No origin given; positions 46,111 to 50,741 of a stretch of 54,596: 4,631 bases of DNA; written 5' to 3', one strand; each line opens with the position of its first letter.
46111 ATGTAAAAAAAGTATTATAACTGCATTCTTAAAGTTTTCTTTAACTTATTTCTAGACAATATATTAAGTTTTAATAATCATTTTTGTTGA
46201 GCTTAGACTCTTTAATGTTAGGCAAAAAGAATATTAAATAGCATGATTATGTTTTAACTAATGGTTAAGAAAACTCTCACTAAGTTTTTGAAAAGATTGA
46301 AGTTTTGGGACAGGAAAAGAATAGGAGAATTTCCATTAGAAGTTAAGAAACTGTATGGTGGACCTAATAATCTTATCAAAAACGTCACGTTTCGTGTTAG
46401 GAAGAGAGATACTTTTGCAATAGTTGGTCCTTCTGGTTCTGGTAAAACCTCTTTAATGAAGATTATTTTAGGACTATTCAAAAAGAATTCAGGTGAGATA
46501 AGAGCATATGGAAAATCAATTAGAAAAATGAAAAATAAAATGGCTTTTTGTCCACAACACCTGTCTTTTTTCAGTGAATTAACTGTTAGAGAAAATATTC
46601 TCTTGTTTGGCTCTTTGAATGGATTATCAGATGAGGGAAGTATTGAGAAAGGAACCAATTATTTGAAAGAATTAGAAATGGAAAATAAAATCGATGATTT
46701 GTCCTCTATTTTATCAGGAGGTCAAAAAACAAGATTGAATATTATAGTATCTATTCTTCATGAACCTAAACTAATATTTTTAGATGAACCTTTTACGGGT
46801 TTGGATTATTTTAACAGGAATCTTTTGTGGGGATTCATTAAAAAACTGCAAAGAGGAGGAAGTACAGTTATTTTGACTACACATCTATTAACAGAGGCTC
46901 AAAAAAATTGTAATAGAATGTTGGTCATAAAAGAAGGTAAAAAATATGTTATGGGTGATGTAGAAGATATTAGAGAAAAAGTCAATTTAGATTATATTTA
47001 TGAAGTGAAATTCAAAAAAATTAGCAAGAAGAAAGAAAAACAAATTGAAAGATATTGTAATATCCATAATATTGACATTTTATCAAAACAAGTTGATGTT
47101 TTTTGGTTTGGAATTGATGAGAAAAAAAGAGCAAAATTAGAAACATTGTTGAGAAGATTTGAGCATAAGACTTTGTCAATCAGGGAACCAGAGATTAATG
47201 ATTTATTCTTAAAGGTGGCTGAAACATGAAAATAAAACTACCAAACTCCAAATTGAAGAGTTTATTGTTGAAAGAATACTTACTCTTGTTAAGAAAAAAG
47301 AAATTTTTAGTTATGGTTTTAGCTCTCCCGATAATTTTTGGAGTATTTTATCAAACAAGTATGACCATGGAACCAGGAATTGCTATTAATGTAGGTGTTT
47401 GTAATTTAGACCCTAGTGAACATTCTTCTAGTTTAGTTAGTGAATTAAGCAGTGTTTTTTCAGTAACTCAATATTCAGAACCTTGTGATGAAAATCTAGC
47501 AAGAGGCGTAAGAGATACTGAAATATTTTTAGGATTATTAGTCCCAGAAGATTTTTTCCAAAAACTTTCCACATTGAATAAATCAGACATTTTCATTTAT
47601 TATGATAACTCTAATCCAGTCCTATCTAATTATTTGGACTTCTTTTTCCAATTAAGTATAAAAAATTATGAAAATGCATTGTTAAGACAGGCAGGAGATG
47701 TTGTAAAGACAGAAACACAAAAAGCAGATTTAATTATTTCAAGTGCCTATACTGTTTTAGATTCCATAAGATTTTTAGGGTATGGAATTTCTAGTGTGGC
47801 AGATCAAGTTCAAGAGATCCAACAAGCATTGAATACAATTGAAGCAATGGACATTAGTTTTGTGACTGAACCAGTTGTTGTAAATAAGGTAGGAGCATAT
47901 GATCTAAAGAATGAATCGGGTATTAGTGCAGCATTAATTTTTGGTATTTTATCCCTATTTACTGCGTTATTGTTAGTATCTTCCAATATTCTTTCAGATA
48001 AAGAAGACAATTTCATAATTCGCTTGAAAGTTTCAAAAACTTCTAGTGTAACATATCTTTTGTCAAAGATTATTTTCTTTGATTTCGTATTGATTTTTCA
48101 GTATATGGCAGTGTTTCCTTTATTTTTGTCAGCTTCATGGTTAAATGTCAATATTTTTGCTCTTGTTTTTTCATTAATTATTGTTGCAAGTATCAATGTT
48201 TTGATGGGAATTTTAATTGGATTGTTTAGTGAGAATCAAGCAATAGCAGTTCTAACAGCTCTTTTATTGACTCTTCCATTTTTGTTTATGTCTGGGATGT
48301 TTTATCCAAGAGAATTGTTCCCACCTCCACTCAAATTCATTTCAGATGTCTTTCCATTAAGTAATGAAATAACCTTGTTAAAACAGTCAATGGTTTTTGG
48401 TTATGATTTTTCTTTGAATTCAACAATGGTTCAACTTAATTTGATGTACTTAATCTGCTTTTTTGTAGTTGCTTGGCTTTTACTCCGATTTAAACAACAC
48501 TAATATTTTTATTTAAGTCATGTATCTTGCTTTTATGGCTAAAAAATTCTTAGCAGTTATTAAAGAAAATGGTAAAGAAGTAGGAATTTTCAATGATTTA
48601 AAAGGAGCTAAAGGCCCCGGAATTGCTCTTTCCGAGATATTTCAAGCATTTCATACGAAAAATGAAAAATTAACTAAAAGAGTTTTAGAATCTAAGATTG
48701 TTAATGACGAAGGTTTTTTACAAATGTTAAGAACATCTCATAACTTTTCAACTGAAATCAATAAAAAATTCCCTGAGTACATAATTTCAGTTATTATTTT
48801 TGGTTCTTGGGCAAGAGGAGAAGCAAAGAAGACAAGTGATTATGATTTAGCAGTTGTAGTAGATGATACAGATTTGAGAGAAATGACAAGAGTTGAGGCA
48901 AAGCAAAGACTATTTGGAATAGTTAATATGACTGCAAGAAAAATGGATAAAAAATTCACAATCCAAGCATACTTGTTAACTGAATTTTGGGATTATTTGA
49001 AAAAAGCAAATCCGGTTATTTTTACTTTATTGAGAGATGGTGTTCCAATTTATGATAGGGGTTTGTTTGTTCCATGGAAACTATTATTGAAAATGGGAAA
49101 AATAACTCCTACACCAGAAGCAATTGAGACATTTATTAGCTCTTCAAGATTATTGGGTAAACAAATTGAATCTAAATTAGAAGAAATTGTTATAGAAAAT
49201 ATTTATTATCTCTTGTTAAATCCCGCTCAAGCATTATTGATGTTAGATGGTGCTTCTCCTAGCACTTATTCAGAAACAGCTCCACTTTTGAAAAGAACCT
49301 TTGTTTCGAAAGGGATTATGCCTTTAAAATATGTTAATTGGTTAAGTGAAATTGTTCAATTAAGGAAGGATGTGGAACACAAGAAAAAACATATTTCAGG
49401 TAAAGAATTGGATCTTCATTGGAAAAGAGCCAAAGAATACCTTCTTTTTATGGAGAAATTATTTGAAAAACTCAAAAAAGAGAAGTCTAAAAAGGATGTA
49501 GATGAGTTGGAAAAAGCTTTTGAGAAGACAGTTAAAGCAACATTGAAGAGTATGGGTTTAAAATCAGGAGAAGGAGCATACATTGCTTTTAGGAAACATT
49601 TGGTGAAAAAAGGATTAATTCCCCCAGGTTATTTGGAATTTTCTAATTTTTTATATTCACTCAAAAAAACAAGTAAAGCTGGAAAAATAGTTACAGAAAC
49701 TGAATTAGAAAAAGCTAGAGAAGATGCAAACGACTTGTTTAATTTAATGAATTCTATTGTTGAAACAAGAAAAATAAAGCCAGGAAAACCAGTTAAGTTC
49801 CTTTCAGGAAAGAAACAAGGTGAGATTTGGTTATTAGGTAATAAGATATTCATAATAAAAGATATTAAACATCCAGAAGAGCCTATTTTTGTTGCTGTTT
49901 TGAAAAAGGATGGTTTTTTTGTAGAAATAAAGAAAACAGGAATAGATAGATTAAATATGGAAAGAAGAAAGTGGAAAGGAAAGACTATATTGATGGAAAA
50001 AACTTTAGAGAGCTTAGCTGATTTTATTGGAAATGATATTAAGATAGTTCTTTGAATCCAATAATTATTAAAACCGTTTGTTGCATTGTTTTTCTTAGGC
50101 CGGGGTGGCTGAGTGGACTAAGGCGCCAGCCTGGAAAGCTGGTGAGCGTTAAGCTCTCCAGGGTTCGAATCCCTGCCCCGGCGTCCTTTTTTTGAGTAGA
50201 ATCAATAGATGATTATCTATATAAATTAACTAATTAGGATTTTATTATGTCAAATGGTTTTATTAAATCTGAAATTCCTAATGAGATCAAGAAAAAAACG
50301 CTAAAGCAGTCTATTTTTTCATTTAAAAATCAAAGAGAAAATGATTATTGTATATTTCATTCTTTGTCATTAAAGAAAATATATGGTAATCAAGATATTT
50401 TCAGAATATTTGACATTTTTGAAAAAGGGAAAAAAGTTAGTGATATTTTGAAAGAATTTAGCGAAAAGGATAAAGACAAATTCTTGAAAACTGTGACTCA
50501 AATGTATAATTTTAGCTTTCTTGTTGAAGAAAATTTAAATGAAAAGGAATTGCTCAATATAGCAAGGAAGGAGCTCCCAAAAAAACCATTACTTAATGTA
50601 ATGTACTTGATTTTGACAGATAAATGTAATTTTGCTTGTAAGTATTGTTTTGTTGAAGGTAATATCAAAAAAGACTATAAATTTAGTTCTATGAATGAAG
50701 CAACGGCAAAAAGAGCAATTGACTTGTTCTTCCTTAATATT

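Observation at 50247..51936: Radical SAM/SPASM enzyme with RRE-like N-terminus coupled to a 67-aa peptide ending in CxCxxCxxC: candidate archaeal RiPP cassette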

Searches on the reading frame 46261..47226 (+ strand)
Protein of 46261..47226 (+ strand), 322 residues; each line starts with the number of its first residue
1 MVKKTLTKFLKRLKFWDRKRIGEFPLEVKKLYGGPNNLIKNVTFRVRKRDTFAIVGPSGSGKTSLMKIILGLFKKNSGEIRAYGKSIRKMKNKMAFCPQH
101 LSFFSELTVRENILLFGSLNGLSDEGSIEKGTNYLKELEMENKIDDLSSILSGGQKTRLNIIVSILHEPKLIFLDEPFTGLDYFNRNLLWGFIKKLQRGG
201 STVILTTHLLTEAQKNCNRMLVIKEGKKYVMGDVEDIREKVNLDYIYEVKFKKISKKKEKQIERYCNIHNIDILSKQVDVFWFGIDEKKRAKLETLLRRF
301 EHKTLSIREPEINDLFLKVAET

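Call 4: search_protein_families(library=pfam, proteins=[window:46261-47226:+], max_evalue=0.1)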
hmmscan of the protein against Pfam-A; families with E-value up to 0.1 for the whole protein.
window:46261-47226:+ (322 aa): 15 families
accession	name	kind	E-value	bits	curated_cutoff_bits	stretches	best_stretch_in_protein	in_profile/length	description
PF00005.33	ABC_tran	-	7e-28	98.4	25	1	40-178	2-136/137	ABC transporter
PF13304.12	AAA_21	-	5.1e-13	50.2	27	2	136-208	223-298/304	AAA domain, putative AbiEii toxin, Type IV TA system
PF02463.25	SMC_N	-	4.4e-06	26.7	40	1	50-222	25-210/220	RecF/RecN/SMC N terminal domain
PF20703.3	nSTAND1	-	3.2e-05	24.2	27.1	1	24-67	8-51/379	Novel STAND NTPase 1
PF13479.12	AAA_24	-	0.00065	20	27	0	188-229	109-154/195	AAA domain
PF13555.12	AAA_29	-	0.00067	19.8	27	1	41-66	14-39/61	P-loop containing region of AAA domain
PF20720.3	nSTAND3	-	0.0012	19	27.2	1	45-93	13-60/155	Novel STAND NTPase 3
PF13175.12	AAA_15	-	0.0069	16.5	32.1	0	51-292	25-152/374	AAA ATPase domain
PF01637.24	ATPase_2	-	0.0093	16.2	33.2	1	50-93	21-63/225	ATPase domain predominantly from Archaea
PF03193.22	RsgA_GTPase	-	0.012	15.8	30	1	41-82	99-139/174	RsgA GTPase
PF13604.12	AAA_30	-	0.014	15.5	27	1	50-87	19-56/191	AAA domain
PF13401.12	AAA_22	-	0.038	14.8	27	0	51-75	7-31/130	AAA domain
PF13476.12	AAA_23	-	0.043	14.9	27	0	46-83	17-53/201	AAA domain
PF13245.12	AAA_19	-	0.065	13.9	25.1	0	47-79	9-41/134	AAA domain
PF25199.1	nSTAND_NTPase5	-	0.095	13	34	0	46-76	38-69/145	Novel STAND NTPase 5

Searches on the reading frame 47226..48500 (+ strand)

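Call 4: search_protein_families(library=pfam, proteins=[window:47226-48500:+], max_evalue=0.1)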
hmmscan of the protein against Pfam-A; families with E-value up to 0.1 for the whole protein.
window:47226-48500:+ (425 aa): 2 families
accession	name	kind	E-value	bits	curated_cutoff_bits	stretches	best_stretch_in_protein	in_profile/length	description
PF12698.13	ABC2_membrane_3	-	6.4e-25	88.4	31.6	1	25-419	1-344/347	ABC-2 family transporter protein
PF01061.29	ABC2_membrane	-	5.2e-13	49.5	26.9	1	230-379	46-200/211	ABC-2 type transporter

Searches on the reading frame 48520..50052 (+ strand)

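Call 4: search_protein_families(library=pfam, proteins=[window:48520-50052:+], max_evalue=0.1)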
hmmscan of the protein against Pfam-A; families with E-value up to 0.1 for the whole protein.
window:48520-50052:+ (511 aa): 5 families
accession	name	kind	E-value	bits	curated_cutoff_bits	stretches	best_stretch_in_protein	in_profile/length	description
PF18765.7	Polbeta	-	1.8e-09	38.1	26.9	1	80-131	3-55/93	Polymerase beta, Nucleotidyltransferase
PF01909.29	NTP_transf_2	-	2.4e-09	37.9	21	1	77-128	5-55/93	Nucleotidyltransferase domain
PF22600.2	MTPAP-like_central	-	0.00016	22.2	27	1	59-138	12-87/139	Poly(A) RNA polymerase, mitochondrial-like, central palm domain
PF03445.19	DUF294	-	0.0014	19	21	1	40-120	20-78/138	Putative nucleotidyltransferase DUF294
PF05597.16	Phasin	-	0.011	16.2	28.8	1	311-349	66-103/126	Poly(hydroxyalcanoate) granule associated protein (phasin)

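Call 5: search_protein_families(library=ncbifam, proteins=[window:48520-50052:+], max_evalue=0.1)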
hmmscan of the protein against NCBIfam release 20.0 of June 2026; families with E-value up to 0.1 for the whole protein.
window:48520-50052:+ (511 aa): 4 families
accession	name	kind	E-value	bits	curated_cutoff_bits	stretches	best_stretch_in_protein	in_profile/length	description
NF047752.1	MntA_antitoxin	equivalog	9.7e-09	35.1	60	1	88-135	7-53/106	type VII toxin-antitoxin system MntA family adenylyltransferase antitoxin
NF051895.1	anti_phage_HalB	equivalog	0.00033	20.3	190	1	91-123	2-34/211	anti-phage Hailong system nucleotidyltransferase HalB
NF012212.1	ANT_9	subfamily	0.0012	18.2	340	1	78-144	11-76/249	aminoglycoside nucleotidyltransferase ANT(9)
NF028535.0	ANT_4p_II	subfamily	0.0079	15.5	350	1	88-122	19-53/251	ANT(4')-II family aminoglycoside nucleotidyltransferase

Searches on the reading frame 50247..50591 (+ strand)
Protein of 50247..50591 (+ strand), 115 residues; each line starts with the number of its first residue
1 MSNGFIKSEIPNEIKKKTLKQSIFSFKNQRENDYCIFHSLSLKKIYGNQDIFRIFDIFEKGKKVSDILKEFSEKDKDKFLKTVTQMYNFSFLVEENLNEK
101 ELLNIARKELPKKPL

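Call 82: search_protein_families(library=pfam, proteins=[window:50247-50591:+], max_evalue=10)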
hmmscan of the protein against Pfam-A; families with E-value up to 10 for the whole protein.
window:50247-50591:+ (115 aa): 2 families
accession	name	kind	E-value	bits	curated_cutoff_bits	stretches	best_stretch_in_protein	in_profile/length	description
PF21100.3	MCM_C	-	0.0033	17.7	27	1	53-96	9-57/64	MCM protein C-terminal winged helix-turn-helix domain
PF18903.5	DUF5659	-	2.6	8.4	23.6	2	42-86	22-69/75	Domain of unknown function (DUF5659)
